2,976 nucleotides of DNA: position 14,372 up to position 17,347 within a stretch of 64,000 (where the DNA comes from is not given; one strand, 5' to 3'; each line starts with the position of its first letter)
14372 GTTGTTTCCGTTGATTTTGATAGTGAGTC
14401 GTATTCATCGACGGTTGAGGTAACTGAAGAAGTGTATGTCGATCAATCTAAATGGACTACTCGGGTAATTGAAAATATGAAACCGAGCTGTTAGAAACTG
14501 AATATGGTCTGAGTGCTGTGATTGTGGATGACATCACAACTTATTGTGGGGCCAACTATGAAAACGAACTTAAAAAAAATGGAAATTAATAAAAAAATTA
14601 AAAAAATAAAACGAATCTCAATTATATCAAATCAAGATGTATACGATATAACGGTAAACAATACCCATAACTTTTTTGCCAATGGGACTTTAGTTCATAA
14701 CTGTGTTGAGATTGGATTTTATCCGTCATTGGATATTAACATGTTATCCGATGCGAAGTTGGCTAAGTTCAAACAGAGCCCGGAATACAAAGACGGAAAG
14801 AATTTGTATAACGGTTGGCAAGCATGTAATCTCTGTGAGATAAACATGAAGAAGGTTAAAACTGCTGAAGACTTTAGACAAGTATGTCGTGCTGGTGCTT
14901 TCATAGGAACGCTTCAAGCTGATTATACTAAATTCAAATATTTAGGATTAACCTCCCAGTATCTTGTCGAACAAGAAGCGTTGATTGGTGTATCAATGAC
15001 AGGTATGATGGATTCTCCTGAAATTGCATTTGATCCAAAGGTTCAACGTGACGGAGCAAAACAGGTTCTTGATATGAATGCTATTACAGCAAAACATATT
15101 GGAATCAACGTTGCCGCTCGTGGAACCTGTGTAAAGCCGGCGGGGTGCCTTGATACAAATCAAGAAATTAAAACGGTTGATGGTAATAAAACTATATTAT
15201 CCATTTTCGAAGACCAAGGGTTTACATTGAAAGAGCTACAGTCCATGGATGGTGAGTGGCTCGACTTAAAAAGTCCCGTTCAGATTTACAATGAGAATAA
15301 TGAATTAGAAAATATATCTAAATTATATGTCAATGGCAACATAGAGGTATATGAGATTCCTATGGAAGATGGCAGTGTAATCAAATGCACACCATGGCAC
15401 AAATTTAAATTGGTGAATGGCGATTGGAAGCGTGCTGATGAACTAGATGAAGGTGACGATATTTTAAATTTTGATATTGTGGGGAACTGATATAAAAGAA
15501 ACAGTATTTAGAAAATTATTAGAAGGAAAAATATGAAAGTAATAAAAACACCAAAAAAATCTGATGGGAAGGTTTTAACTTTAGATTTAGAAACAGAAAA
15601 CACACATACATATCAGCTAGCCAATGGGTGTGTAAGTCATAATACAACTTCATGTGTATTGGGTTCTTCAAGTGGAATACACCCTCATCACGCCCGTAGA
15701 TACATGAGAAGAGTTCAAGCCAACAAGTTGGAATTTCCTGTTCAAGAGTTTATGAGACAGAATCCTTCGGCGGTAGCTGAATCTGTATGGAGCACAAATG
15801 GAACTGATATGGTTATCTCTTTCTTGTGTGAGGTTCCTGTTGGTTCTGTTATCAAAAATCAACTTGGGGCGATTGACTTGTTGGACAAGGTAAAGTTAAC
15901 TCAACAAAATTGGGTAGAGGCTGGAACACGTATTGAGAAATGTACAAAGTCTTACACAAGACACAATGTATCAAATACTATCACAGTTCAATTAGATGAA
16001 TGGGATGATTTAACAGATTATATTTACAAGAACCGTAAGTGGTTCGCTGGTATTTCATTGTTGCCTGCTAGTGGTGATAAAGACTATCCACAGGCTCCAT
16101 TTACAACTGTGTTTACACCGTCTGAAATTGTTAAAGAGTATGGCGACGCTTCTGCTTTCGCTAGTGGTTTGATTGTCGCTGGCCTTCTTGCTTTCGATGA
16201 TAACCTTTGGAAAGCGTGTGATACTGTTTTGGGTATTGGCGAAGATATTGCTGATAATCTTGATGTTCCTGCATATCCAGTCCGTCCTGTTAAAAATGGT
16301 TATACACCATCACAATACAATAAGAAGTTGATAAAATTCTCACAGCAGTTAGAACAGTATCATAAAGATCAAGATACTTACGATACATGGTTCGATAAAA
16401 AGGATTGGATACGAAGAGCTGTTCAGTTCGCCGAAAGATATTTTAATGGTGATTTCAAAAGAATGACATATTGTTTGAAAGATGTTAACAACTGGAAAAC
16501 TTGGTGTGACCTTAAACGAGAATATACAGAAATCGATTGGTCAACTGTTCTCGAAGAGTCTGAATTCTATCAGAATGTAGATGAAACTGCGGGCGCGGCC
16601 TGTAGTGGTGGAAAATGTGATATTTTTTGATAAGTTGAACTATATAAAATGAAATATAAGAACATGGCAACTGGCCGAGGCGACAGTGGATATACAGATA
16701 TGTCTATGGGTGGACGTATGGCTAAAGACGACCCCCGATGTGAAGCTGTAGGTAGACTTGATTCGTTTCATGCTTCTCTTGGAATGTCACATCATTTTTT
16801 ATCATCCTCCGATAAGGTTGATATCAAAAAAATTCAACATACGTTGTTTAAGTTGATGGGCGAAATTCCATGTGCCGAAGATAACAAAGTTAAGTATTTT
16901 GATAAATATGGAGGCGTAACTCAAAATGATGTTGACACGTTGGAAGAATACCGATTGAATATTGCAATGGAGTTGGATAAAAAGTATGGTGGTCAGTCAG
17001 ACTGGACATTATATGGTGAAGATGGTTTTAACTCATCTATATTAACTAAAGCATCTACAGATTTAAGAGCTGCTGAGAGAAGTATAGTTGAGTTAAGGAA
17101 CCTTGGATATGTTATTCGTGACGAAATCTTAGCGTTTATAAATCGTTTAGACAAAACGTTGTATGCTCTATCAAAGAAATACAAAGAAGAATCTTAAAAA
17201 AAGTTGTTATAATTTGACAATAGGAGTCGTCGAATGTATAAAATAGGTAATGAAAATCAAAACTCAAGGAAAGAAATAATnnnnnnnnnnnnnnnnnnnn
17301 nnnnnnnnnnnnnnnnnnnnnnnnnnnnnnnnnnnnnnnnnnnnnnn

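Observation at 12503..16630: Class II ribonucleotide reductase (nrdJ) fractured into four ORFs by three different split mini-inteins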

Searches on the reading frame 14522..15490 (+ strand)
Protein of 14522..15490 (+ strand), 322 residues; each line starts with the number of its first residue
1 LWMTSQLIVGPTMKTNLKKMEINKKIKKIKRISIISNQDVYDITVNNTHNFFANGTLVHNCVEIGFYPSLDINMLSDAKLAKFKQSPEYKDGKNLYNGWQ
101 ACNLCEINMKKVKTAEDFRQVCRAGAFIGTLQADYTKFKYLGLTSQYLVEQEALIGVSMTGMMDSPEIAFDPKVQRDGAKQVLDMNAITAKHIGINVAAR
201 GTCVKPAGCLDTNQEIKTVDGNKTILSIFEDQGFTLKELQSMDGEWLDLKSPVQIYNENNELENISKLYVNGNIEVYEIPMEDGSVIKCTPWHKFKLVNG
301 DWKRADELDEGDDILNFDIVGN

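Call 3: search_protein_families(library=pfam, proteins=[window:14522-15490:+], max_evalue=0.01)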
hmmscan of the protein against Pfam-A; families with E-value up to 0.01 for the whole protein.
window:14522-15490:+ (322 aa): 1 family
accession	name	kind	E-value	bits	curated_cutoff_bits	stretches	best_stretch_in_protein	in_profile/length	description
PF14890.11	Intein_splicing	-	2.8e-18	66.6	35.8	2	235-314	11-92/155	Intein splicing domain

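Call 26: find_homologous_proteins(query=window:14558-15487:+, max_evalue=0.00001)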
Query window:14558-15487:+ (310 aa): 345 proteins with E <= 0.00001 among 1333 candidates; the best 120 are listed.
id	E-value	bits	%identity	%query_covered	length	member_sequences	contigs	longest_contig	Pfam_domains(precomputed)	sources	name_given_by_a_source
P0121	2.4e-203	692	100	98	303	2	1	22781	PF14890.12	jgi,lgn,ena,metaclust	metaclust:\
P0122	1.8e-107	377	58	95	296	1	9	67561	PF14890.12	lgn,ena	-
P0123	4.0e-107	376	57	95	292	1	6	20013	PF14890.12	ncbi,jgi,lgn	jgi:hypothetical protein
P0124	5.9e-92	326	54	94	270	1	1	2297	PF14890.12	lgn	-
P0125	3.3e-91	324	53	94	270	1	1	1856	PF14890.12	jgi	jgi:hypothetical protein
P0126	3.2e-87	311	52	91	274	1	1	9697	PF14890.12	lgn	-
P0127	7.9e-81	290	49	91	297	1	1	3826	PF14890.12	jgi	-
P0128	1.3e-66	243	45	95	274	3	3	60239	PF14890.12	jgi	-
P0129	1.4e-61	227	43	95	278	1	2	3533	PF14890.12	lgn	-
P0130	1.6e-57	213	41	91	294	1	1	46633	PF14890.12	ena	-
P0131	2.5e-57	213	43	90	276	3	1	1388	PF14890.12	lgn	-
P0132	1.9e-56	210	68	47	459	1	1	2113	-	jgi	jgi:ribonucleoside-diphosphate reductase alpha chain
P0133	2.0e-55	206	41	96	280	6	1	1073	PF14890.12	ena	-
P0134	2.1e-55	206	41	94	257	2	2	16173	PF07591.16,PF14890.12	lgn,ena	-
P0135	6.4e-55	205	41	94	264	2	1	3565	PF14890.12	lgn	-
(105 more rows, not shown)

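Call 27: find_encoding_contigs(protein=P0122, flank=6000, max_places=2)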
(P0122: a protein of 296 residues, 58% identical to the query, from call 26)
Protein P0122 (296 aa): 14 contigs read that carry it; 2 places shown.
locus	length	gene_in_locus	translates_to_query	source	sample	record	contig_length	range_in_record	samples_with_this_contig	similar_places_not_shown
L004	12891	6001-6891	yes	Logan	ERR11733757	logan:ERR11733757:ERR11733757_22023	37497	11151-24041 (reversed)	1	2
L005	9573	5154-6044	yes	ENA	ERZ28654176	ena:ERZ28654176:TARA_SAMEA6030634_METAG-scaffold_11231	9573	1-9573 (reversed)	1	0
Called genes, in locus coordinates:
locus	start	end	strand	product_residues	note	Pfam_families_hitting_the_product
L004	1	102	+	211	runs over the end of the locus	PF14301:DUF4376 (faint)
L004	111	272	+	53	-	-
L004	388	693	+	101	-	-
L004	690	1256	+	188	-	-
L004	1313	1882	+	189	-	-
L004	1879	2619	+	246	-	-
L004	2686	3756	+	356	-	PF02739:5_3_exonuc_N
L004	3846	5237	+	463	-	PF14890:Intein_splicing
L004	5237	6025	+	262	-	-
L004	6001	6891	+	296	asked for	PF14890:Intein_splicing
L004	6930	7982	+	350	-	-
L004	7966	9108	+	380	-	-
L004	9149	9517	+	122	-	-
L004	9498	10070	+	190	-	-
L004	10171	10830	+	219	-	-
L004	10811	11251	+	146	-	PF08722:Tn7_TnsA-like_N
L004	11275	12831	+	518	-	PF07230:Portal_T4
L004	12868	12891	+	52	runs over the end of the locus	-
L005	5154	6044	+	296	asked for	PF14890:Intein_splicing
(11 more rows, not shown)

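Call 28: find_encoding_contigs(protein=P0123, flank=6000, max_places=2)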
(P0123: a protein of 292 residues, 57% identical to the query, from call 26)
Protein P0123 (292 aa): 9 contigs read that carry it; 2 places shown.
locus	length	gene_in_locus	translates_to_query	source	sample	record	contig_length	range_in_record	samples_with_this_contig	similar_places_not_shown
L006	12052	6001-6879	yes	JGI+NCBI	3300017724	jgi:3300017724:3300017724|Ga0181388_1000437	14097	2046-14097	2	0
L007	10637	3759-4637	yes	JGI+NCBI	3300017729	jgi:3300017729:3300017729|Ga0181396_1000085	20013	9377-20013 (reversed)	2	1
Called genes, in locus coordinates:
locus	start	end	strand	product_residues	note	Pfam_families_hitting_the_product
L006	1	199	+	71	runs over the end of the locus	-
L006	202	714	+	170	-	PF00186:DHFR_1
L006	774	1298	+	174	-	-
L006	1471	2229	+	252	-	PF01555:N6_N4_Mtase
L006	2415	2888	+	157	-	PF00692:dUTPase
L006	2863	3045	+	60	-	-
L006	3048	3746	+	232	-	PF01370:Epimerase, PF02719:Polysacc_synt_2 (faint), PF04321:RmlD_sub_bind, PF16363:GDP_Man_Dehyd, PF07993:NAD_binding_4 (weak)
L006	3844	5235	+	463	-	PF14890:Intein_splicing (weak)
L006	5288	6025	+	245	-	-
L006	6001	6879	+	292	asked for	PF14890:Intein_splicing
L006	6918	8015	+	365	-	-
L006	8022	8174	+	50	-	-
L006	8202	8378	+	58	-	-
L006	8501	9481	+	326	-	-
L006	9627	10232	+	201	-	-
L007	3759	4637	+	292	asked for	PF14890:Intein_splicing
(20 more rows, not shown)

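Call 29: find_encoding_contigs(protein=P0128, flank=6000, max_places=2)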
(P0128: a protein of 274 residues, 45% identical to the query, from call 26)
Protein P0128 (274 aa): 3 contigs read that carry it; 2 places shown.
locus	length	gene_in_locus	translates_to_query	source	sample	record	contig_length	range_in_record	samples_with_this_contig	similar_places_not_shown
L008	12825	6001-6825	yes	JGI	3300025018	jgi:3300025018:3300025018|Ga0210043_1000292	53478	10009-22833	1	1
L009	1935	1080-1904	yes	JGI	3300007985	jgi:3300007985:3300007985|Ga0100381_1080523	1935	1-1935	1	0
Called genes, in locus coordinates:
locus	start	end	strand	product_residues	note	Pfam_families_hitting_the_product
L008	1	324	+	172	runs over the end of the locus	-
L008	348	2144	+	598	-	-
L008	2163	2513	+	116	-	PF23837:DUF7207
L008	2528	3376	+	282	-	-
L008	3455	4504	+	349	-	PF21995:RNR-II_ins_dom (weak)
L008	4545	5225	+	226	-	PF14890:Intein_splicing (weak)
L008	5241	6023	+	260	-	-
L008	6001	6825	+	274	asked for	PF14890:Intein_splicing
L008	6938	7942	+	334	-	-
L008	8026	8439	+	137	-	-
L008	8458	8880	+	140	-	PF19835:SegE_GIY-YIG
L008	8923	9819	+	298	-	PF02739:5_3_exonuc_N, PF09293:RNaseH_C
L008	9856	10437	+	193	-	PF20025:DUF6433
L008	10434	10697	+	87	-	PF09723:Zn_ribbon_8 (weak)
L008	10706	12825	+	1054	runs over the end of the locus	PF13385:Laminin_G_3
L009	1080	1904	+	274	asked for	PF14890:Intein_splicing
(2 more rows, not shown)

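Call 44: search_dna_similar(query=window:14558-15487:+, collection=phages, mode=protein, max_rows=30)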
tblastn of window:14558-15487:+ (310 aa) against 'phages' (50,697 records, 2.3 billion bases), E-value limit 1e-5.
Records with a match: 185; places in all: 185; records where one place covers at least 80% of the query: 0.
Best place of each record, by identity: <60% 185.
By first word of the organism name: Streptomyces 117; Pseudomonas 15; Roseobacter 14; Campylobacter 9; Vibrio 6; Rhizobium 4; Methylophilales 2; Caudoviricetes 2; Xanthomonas 2; Puniceispirillum 2; and 10 more.
By host as written in the record: Streptomyces griseus ATCC 10137 49; Streptomyces lividans JI 1326 29; Streptomyces viridochromogenes DSM40736 10; Streptomyces sanglieri UNT16F27A 8; Streptomyces mirabilis NRRL B-2400 7; - 7; Streptomyces griseofuscus ATCC 23916 6; Pseudomonas aeruginosa 5; and 38 more.
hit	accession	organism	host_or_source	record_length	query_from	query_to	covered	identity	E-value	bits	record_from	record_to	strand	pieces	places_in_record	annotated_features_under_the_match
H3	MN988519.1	Rhizobium phage RHph_I1_18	Rhizobium phaseoli I1_18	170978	49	196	48%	45.3%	8e-31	127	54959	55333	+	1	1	ribonucleoside-triphosphate reductase protein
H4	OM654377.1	Pseudaeromonas phage vB_PpeM_ KLEP7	Pseudaeromonas pectinilytica strain ...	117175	78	196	38%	52.9%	2e-32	132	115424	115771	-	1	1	ribonucleoside triphosphate reductase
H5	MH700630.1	Sinorhizobium phage phiM6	Sinorhizobium meliloti 1021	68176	87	276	61%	27.8%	5e-11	69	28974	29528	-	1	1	nrdJ: B12-dependent ribonucleotide reductase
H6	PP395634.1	Microcystis phage Mel-JY01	Microcystis elabens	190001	85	196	36%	46.4%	7e-18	90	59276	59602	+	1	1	hypothetical protein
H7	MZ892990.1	Roseobacter phage CRP-345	Rhodobacteraceae bacterium FZCC0042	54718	64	221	51%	31.7%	4e-13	76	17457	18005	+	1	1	putative ribonucleoside-diphosphate reductase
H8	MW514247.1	Roseobacter phage CRP-13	Rhodobacteraceae bacterium FZCC0023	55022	64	221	51%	31.7%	8e-12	72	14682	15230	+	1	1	adenosylcobalamin-dependent ribonucleoside-triphosphate reductase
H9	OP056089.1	Vibrio phage vB_VpaM_VPs20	Vibrio parahaemolyticus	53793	88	196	35%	45.0%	4e-17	87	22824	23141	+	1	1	recombinase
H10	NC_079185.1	Vibrio phage vB_VpaM_VPs20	Vibrio parahaemolyticus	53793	88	196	35%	45.0%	4e-17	87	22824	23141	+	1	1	recombinase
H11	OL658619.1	Oceanospirillum phage vB_OsaM_PD0307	Oceanospirillum sanctuarii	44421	88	196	35%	45.0%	6e-17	87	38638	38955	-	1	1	recombinase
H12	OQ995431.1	Streptomyces phage Patelgo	Streptomyces mirabilis NRRL B-2400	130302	88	222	44%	35.9%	1e-8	62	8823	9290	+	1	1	21: ribonucleotide reductase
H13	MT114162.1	Streptomyces phage Moab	Streptomyces griseofuscus ATCC 23916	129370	88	222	44%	35.9%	1e-8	62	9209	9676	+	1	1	21: ribonucleotide reductase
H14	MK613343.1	Roseobacter phage CRP-1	Rhodobacteraceae bacterium FZCC0023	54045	72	222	49%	31.3%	5e-13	76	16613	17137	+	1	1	adenosylcobalamin-dependent ribonucleoside-triphosphate reductase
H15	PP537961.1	Streptomyces phage Francob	Streptomyces viridochromogenes DSM40736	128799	88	222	44%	34.0%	8e-9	62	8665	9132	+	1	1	20: ribonucleotide reductase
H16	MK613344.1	Roseobacter phage CRP-2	Rhodobacteraceae bacterium FZCC0023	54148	64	199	44%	33.6%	4e-15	82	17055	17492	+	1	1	adenosylcobalamin-dependent ribonucleoside-triphosphate reductase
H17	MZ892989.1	Roseobacter phage CRP-235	Rhodobacteraceae bacterium FZCC0040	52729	86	221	44%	33.5%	1e-9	65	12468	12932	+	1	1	putative ribonucleoside-diphosphate reductase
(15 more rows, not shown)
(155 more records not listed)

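Call 53: search_protein_families(library=pfam, proteins=[L004:5237-6025:+, L004:6930-7982:+, L008:5241-6023:+], max_evalue=0.01)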
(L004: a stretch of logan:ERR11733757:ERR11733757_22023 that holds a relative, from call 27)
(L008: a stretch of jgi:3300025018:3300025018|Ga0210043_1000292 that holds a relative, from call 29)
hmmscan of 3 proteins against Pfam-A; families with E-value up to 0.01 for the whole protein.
L004:5237-6025:+ (262 aa): 4 families
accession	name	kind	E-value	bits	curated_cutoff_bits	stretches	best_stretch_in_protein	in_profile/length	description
PF09564.16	RE_NgoBV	-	0.00012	22.1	25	1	171-221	50-93/238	NgoBV restriction endonuclease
PF02796.21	HTH_7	-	0.00038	21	23.8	1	68-93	9-34/45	Helix-turn-helix domain of resolvase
PF06356.17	DUF1064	-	0.0028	18.5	24.7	1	192-232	60-101/117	Protein of unknown function (DUF1064)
PF13936.12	HTH_38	-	0.0079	16.4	27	0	72-93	12-33/44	Helix-turn-helix domain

L004:6930-7982:+ (350 aa): 1 family
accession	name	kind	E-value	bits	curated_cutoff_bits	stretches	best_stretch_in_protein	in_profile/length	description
PF04480.18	DUF559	-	0.00047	20.4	20.6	0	242-288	20-65/109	Protein of unknown function (DUF559)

L008:5241-6023:+ (260 aa): 1 family
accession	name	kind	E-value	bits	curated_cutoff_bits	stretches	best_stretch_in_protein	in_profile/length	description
PF05626.16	DUF790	-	0.0067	15.7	28.8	1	140-215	265-338/387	Protein of unknown function (DUF790)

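Call 82: find_related_loci(query=A2, collection=viral_contigs, flank=6000)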
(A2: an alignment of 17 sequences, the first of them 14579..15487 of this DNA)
Query A2 (303 aa) in viral_contigs; peptide patterns used: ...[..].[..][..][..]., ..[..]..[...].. (x = any residue, [..] = any of these).
600 stretches matched a pattern (row limit reached: there are more); 598 encode a relative of the query (tblastn E <= 1e-3); the best 80 are kept; 80 distinct loci.
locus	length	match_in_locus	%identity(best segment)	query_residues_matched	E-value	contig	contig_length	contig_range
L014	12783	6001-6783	43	18-299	7e-71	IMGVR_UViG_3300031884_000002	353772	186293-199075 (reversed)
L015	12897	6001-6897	38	6-298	4e-53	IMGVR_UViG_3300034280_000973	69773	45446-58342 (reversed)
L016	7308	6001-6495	50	4-189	1e-48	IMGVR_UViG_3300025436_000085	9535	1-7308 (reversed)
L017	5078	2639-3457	35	19-301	2e-47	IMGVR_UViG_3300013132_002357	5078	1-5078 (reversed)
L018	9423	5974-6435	54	37-189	3e-46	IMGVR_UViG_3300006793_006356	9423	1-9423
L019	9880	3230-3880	41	80-298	3e-45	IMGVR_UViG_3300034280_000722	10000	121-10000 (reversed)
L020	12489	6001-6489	43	4-189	5e-43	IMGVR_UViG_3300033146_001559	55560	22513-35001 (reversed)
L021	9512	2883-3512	41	71-293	2e-42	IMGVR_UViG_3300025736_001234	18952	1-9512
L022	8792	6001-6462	46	22-189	9e-42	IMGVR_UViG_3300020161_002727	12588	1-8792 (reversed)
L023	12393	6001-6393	47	38-189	4e-40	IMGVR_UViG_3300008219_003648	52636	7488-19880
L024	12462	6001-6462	45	22-189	1e-39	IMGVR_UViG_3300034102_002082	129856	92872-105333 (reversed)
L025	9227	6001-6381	49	42-189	1e-39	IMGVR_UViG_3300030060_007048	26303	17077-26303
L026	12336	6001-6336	55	78-189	6e-39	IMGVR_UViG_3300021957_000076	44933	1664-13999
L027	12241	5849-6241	48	38-189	1e-38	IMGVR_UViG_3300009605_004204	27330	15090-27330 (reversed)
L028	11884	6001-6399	50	43-189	1e-38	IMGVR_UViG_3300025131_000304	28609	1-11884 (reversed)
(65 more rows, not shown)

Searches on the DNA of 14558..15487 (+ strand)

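Call 57: search_rna_families(sources=[L006, L007], threshold=gathering)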
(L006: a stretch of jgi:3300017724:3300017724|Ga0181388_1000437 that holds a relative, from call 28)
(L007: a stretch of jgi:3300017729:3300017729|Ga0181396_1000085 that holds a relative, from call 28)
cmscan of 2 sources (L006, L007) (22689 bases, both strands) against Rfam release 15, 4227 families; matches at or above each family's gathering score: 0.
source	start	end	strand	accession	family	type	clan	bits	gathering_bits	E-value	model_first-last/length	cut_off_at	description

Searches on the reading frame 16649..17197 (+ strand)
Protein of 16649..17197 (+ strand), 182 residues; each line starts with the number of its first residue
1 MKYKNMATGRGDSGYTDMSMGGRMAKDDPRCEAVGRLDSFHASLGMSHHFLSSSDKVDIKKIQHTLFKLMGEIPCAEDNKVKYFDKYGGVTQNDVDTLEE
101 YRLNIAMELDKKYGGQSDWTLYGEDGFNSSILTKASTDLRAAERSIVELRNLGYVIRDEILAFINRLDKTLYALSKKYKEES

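Call 53: search_protein_families(library=pfam, proteins=[window:16649-17197:+], max_evalue=0.01)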
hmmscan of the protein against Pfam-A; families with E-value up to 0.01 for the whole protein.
window:16649-17197:+ (182 aa): 1 family
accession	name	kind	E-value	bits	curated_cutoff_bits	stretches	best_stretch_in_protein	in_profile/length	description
PF01923.23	Cob_adeno_trans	-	1.9e-24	87.1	24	1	7-176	2-169/171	Cobalamin adenosyltransferase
